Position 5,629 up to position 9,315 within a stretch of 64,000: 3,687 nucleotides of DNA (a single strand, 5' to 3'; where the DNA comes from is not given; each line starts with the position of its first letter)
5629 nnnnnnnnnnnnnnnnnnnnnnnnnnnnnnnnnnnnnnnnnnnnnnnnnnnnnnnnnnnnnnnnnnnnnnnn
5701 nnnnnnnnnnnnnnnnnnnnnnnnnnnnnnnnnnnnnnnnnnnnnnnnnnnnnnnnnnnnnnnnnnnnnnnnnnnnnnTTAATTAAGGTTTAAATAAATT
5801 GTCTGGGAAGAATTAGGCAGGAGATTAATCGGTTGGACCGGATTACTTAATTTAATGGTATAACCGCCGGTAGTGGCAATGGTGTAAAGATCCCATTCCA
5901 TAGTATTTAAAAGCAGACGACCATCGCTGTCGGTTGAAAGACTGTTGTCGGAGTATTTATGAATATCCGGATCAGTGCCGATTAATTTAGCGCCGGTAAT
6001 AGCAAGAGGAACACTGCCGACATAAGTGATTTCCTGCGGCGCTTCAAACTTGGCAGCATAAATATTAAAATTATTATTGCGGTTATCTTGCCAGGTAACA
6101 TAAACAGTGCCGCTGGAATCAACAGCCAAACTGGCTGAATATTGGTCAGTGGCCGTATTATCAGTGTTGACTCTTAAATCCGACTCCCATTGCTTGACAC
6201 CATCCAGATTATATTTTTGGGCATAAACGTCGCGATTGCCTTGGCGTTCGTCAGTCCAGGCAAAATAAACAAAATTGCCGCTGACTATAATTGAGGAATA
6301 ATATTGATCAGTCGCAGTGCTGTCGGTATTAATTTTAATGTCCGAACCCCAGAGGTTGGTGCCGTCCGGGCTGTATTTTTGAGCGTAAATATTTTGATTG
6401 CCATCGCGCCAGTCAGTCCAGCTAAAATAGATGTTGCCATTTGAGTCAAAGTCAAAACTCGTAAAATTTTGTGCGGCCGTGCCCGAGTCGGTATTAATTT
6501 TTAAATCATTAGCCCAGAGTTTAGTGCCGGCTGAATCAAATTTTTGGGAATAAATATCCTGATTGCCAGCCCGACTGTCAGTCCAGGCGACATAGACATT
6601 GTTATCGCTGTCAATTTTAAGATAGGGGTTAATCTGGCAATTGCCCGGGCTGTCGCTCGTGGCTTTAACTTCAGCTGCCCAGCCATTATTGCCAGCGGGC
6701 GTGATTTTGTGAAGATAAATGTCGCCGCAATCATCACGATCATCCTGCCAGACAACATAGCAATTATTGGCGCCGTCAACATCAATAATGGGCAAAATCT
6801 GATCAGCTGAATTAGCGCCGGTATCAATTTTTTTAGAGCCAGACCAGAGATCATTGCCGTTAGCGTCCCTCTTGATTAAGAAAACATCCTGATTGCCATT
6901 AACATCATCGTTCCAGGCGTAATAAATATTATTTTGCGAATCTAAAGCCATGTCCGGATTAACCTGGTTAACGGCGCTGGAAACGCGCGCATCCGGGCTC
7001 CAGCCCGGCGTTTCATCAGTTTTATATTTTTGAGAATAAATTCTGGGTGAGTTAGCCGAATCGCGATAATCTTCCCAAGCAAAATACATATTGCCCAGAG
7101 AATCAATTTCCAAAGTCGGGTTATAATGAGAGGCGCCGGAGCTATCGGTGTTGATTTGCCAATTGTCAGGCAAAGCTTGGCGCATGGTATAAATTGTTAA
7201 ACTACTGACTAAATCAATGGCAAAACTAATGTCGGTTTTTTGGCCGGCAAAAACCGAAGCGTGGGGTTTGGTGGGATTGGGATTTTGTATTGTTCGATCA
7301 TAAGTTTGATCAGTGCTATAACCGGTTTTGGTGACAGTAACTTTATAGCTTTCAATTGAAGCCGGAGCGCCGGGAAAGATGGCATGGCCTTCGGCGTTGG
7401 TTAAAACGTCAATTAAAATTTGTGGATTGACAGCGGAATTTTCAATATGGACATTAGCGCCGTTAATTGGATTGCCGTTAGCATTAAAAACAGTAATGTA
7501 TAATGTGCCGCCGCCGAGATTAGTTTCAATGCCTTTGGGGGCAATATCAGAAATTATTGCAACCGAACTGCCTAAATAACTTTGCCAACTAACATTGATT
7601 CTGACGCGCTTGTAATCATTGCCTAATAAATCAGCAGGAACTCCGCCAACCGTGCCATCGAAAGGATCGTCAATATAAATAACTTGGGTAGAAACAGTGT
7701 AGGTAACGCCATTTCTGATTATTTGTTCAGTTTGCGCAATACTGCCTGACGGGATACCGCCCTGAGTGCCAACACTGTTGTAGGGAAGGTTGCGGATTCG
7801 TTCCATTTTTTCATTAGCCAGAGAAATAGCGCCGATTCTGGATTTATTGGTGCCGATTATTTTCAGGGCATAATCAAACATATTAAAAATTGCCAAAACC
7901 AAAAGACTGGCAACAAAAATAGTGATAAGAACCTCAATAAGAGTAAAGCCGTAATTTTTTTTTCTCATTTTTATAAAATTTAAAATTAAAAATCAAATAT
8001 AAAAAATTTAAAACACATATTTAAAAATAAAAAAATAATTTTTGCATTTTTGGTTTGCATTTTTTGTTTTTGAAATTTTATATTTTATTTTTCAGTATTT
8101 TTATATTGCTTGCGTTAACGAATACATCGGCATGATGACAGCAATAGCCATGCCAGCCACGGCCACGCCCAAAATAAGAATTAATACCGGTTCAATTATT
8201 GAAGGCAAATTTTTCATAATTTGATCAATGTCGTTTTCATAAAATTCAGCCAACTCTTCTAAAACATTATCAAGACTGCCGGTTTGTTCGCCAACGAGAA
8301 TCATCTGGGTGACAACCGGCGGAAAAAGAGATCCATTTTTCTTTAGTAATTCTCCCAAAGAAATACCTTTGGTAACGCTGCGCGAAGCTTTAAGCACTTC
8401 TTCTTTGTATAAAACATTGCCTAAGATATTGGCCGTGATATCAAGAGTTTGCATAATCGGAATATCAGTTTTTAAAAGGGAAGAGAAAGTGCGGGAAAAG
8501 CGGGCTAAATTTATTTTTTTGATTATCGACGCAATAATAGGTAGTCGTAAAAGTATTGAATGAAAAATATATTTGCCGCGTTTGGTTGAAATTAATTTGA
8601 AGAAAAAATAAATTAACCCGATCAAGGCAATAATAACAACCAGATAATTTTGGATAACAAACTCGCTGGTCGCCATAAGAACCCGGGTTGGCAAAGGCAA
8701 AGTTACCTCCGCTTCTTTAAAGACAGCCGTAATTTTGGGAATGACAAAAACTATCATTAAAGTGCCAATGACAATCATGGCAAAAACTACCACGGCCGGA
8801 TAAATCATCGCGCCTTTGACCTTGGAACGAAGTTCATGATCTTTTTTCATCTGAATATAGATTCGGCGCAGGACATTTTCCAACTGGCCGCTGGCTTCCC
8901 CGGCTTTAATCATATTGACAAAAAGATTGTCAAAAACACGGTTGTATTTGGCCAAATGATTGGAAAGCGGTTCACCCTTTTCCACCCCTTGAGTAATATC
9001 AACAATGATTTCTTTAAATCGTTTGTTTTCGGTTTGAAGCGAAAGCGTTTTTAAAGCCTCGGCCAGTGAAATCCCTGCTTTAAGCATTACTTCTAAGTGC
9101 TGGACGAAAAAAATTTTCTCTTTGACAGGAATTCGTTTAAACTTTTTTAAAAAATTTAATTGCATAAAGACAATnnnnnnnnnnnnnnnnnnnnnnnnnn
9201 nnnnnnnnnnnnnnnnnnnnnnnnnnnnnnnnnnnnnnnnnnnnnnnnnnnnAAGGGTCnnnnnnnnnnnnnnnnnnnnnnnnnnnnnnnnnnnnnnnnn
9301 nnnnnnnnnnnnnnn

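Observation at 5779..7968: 729-aa type IV pilin with a CarboxypepD_reg-like domain and a 7-blade PD40/TolB-type propeller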

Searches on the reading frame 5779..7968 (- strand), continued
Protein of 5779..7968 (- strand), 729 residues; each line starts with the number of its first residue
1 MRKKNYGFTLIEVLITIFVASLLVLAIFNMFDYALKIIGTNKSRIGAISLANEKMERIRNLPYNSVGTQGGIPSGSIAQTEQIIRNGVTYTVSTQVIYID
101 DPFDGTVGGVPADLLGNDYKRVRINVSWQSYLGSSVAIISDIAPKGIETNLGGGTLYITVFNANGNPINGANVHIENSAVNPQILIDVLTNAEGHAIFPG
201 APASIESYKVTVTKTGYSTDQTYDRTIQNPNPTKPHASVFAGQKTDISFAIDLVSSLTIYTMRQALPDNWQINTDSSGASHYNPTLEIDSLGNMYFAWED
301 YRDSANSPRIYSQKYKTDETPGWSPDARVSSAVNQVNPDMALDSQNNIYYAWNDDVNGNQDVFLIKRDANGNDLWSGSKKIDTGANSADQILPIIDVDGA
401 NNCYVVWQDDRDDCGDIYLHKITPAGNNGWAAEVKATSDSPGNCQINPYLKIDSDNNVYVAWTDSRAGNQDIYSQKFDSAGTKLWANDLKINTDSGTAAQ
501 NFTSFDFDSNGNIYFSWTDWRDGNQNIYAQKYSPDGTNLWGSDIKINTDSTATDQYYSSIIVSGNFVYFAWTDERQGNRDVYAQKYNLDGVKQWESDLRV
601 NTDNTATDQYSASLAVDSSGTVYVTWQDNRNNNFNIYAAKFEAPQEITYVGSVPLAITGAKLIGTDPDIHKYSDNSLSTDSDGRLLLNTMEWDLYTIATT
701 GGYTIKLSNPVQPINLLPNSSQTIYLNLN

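Call 60: search_protein_families(library=ncbifam, alignment_id=A1, max_evalue=0.01)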
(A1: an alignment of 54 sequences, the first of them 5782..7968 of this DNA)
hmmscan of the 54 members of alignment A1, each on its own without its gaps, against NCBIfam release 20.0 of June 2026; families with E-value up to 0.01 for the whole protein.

A. member 1, window:5782-7968:- (729 aa): 6 families
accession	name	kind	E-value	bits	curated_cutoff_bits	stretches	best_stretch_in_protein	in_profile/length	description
NF047494.1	Lepto_SBBP_lipo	equivalog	2.3e-16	59.5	400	2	229-435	22-239/466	SBBP repeat beta-propeller lipoprotein, LipL53 family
TIGR04275.1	beta_prop_Msarc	repeat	2.1e-12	46.6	85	1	623-638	20-35/40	beta-propeller repeat protein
TIGR02523.1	type_IV_pilV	equivalog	9.2e-05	22.9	52.2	1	6-60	2-56/139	type IV pilus modification protein PilV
TIGR02532.1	IV_pilin_GFxxxE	domain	0.00015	21.5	16.3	1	7-27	3-23/24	prepilin-type N-terminal cleavage/methylation domain-containing protein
NF041002.1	pilin_ComGF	equivalog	0.0025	18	80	1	7-38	3-34/139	competence type IV pilus minor pilin ComGF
NF041013.1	T4P_ComGE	equivalog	0.0032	17.5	49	1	3-57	1-55/83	competence type IV pilus minor pilin ComGE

B. families by the number of members that match (of 54 scanned): 27 families (the first 25 are shown)
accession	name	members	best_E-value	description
TIGR04275.1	beta_prop_Msarc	54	8.2e-23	beta-propeller repeat protein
NF041013.1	T4P_ComGE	42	2.6e-08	competence type IV pilus minor pilin ComGE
TIGR02523.1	type_IV_pilV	38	6.2e-09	type IV pilus modification protein PilV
TIGR02532.1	IV_pilin_GFxxxE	36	1.2e-06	prepilin-type N-terminal cleavage/methylation domain-containing protein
NF053835.1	PDIAV_lipo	34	1.3e-15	PDIAV motif-containing lipoprotein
NF047494.1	Lepto_SBBP_lipo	21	4.6e-19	SBBP repeat beta-propeller lipoprotein, LipL53 family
TIGR01707.1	gspI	20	1.4e-05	type II secretion system minor pseudopilin GspI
NF041002.1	pilin_ComGF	15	5.8e-06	competence type IV pilus minor pilin ComGF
TIGR01711.1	gspJ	13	0.00021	type II secretion system minor pseudopilin GspJ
TIGR02599.1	TIGR02599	6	3.4e-05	Verru_Chthon cassette protein C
NF040982.1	ComGD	6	0.00086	competence type IV pilus minor pilin ComGD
NF002183.0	PRK01029.1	5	4.8e-05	Tol-Pal system protein TolB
NF038303.1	EPS_HpsB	3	8.5e-06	hormogonium polysaccharide secretion pseudopilin HpsB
NF007848.0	PRK10557.1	3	0.00014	prepilin peptidase-dependent protein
NF007800.0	PRK10506.1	3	0.0012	prepilin peptidase-dependent protein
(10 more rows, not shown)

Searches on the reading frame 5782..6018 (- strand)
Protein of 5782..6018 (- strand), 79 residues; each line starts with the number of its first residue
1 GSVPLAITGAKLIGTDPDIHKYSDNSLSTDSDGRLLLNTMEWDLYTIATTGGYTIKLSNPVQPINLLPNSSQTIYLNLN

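Call 30: search_protein_families(library=pfam, proteins=[window:5782-6018:-], max_evalue=10)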
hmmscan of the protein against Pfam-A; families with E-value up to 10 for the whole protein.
seq(79 aa): 2 families
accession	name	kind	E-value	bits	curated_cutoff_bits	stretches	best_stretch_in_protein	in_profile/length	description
PF25709.1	crAss_PVA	-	0.038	14.4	27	1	30-70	26-66/105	Portal vertex auxiliary protein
PF01835.25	MG2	-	0.16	12.8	32.8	1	12-58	38-81/96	MG2 domain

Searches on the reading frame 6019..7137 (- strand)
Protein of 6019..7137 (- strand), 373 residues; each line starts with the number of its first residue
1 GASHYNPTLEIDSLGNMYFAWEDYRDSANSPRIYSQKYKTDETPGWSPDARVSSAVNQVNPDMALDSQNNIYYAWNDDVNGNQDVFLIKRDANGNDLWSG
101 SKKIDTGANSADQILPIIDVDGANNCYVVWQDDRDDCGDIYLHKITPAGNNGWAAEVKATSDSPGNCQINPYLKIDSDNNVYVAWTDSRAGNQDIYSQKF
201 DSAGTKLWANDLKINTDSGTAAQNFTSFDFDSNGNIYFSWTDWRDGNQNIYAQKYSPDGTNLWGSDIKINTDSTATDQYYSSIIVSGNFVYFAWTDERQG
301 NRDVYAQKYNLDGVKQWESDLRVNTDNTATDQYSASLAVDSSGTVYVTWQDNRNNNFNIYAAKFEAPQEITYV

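Call 30: search_protein_families(library=pfam, proteins=[window:6019-7137:-], max_evalue=10)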
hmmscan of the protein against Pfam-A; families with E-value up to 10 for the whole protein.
seq(373 aa): 7 families
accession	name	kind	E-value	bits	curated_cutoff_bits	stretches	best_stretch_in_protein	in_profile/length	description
PF07494.17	Reg_prop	-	4.1e-07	29.9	20.4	0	82-101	4-22/24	Two component regulator propeller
PF21414.2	SMK_beta_su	-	0.009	16.8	27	0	183-205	58-80/90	Salt-mediated killer protoxin 1, beta subunit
PF23044.1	SH3-C_UBE2O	-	0.16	12.3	21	1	338-353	32-47/68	UBE2O, ubiquitin binding SH3-C domain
PF01436.27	NHL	-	0.45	11.1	20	0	336-348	6-18/28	NHL repeat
PF20067.5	SSL_N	-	0.62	10.4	18.9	0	337-351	26-40/46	Strictosidine synthase-like, N-terminal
PF25485.1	DUF7908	-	0.99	10.1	27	0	200-241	43-84/134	Domain of unknown function (DUF7908)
PF06739.17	SBBP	-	7.3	7.1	20.5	1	331-348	13-29/38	Beta-propeller repeat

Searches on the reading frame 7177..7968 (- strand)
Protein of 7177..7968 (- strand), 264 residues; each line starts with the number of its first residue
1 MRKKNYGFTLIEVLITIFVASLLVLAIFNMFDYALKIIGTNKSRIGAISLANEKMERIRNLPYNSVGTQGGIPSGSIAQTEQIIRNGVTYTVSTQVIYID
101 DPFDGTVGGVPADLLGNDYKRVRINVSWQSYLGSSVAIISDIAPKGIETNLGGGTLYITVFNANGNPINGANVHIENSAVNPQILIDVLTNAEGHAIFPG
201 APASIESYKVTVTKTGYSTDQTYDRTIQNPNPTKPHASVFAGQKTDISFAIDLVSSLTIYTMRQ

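Call 66: find_related_loci(query=window:7177-7968:-, collection=genome_contigs, flank=10000)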
Query window:7177-7968:- (264 aa) in genome_contigs; peptide patterns used: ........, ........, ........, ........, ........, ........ (x = any residue, [..] = any of these).
84 stretches matched a pattern; 40 encode a relative of the query (tblastn E <= 1e-3); 40 distinct loci.
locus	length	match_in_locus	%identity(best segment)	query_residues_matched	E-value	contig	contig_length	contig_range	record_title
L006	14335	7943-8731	79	2-264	8e-140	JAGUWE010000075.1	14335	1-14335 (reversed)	MAG: Patescibacteria group bacterium isolate DeMMO5_21 c_000000011099, whole genome shotgun sequence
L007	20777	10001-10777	50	7-264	7e-86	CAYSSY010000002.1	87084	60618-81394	MAG TPA_asm: uncultured Gammaproteobacteria bacterium isolate binchicken_co66_283 genome assembly, contig: NODE_511_leng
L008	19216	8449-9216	54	7-260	1e-85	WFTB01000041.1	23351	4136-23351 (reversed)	MAG: Patescibacteria group bacterium isolate S139_113 k151_64674, whole genome shotgun sequence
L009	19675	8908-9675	52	3-257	2e-84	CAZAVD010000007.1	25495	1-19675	MAG TPA_asm: uncultured Gammaproteobacteria bacterium isolate SRP200020_co1_195 genome assembly, contig: NODE_2551_lengt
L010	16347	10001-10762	51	7-264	2e-81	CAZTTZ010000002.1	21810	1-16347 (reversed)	MAG TPA_asm: uncultured Candidatus Saccharibacteria bacterium isolate binchicken_co19_239 genome assembly, contig: NODE_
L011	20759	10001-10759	49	5-261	3e-81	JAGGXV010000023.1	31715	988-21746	MAG: bacterium isolate AUK161 PB_MBMC_115_c_000000000010, whole genome shotgun sequence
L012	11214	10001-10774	51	3-264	4e-81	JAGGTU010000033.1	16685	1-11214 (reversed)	MAG: bacterium isolate AUK056 PB_MBMC_010_c_000000000033, whole genome shotgun sequence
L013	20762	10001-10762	50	7-264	2e-78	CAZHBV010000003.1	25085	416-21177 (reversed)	MAG TPA_asm: uncultured Candidatus Saccharibacteria bacterium isolate binchicken_co357_125 genome assembly, contig: NODE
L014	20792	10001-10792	49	1-261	3e-75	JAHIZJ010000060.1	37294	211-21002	MAG: Patescibacteria group bacterium isolate Modern_marine.mb.172 Modern_marine.mb.172_k141_1304045, whole genome shotgu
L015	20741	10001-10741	50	11-261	4e-75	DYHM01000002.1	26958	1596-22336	MAG TPA_asm: Patescibacteria group bacterium isolate DR5_33_354 Afr_mines_DR5_216_length_26958_cov_124_903654, whole gen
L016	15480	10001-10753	48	7-261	5e-75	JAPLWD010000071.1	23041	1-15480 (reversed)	MAG: Candidatus Gribaldobacteria bacterium isolate LacPavin_0419_WC90_MAG_37_6 LacPavin_0419_WC90_scaffold_118016, whole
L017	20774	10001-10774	49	7-262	4e-74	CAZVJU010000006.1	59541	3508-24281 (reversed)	MAG TPA_asm: uncultured Gammaproteobacteria bacterium isolate SRP050083_co3_9 genome assembly, contig: NODE_247_length_5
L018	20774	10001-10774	47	4-263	1e-73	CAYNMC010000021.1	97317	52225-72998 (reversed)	MAG TPA_asm: uncultured Pseudomonadales bacterium isolate SRP231805_co4_157 genome assembly, contig: k141_262812, whole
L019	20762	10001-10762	48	7-262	8e-73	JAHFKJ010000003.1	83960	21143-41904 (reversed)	MAG: Candidatus Gottesmanbacteria bacterium isolate nzgw407 NODE_341_length_83961_cov_4.484983, whole genome shotgun seq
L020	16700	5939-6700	50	7-261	1e-71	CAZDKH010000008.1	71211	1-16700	MAG TPA_asm: uncultured Gammaproteobacteria bacterium isolate SRP231805_co4_168 genome assembly, contig: k141_73962, who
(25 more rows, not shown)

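Call 73: search_protein_representatives(alignment_id=A3)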
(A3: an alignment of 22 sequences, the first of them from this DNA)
Query: 22 sequences, 262 profile positions. Proteins with E-value up to 0.001 (for the whole library): 20790; up to 1e-10: 2358; up to 1e-30: 752. The best 150 are listed.
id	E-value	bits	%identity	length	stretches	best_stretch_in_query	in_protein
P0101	6.0e-112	389.6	-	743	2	2-259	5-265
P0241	1.3e-111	388.5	-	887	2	6-259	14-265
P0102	1.3e-111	388.4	-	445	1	3-259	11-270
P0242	4.2e-110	383.5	-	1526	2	3-256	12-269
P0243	1.3e-109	381.9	-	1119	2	3-260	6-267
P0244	2.6e-107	374.3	-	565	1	3-261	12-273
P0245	4.3e-105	367.1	-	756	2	3-259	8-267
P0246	8.2e-105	366.2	-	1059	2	2-260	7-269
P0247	2.1e-104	364.8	-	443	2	2-259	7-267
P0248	2.3e-104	364.7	-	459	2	2-258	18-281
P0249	2.6e-104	364.5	-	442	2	2-260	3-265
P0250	4.8e-104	363.7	-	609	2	3-260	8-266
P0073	1.6e-103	362.0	-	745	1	2-262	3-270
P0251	1.7e-103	361.9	-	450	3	2-260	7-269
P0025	3.9e-103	360.7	-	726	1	4-262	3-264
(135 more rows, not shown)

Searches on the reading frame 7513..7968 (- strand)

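Call 30: search_protein_families(library=pfam, proteins=[window:7513-7968:-], max_evalue=10)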
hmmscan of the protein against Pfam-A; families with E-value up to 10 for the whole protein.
seq(152 aa): 1 family
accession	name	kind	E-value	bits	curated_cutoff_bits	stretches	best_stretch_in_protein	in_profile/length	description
PF07963.17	N_methyl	-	7.7e-08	32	21.2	1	2-28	1-27/27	Prokaryotic N-terminal methylation motif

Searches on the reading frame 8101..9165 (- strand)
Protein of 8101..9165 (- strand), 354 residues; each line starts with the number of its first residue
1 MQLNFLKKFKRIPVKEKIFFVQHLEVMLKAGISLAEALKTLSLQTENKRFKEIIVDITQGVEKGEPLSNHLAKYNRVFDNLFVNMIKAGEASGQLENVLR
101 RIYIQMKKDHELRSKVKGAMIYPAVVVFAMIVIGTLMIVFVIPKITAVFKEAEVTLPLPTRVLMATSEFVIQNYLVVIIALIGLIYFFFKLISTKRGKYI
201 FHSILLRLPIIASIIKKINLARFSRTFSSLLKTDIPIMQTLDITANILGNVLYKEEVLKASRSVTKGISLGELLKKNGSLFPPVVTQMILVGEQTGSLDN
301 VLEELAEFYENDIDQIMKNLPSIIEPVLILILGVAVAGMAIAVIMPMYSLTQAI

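Call 5: search_protein_families(library=pfam, proteins=[window:8101-9165:-], max_evalue=0.1)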
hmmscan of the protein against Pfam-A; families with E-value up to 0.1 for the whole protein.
window:8101-9165:- (354 aa): 1 family
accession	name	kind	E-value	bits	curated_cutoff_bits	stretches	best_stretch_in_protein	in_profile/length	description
PF00482.28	T2SSF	-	1e-55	187.4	25.2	2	20-143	1-125/125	Type II secretion system (T2SS), protein F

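Call 6: search_protein_families(library=ncbifam, proteins=[window:8101-9165:-], max_evalue=0.1)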
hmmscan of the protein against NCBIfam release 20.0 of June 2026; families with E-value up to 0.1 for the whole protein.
window:8101-9165:- (354 aa): 8 families
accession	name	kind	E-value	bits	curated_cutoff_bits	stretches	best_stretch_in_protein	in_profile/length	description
TIGR02120.1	GspF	equivalog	1.9e-89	300.7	424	1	10-354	58-401/401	type II secretion system inner membrane protein GspF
NF052607.1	T4PiliAsmPilCThrm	equivalog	3.6e-79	266.7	700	1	14-351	65-401/406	type IV pilus assembly protein PilC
NF052606.1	T4PiliAsmPilCMyx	equivalog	6.9e-79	265.6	700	1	12-354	77-418/419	type IV pilus assembly protein PilC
NF007861.0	PRK10573.1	equivalog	6.2e-70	236.3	401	1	15-354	59-398/401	protein transport protein HofC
NF047826.1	T3SSXpsF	equivalog_domain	1.2e-63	215.3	650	1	10-354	61-404/405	type II secretion system protein XpsF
NF041012.2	T4P_ComGB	equivalog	3.2e-43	148.4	240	1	15-351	1-331/332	competence type IV pilus assembly protein ComGB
NF049970.1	lipo_BPSL1445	equivalog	0.0023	17.5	200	1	93-133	45-85/194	BPSL1445 family SYLF domain-containing lipoprotein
NF006847.0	PRK09358.1-2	equivalog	0.083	11.7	412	0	45-93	167-214/364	adenosine deaminase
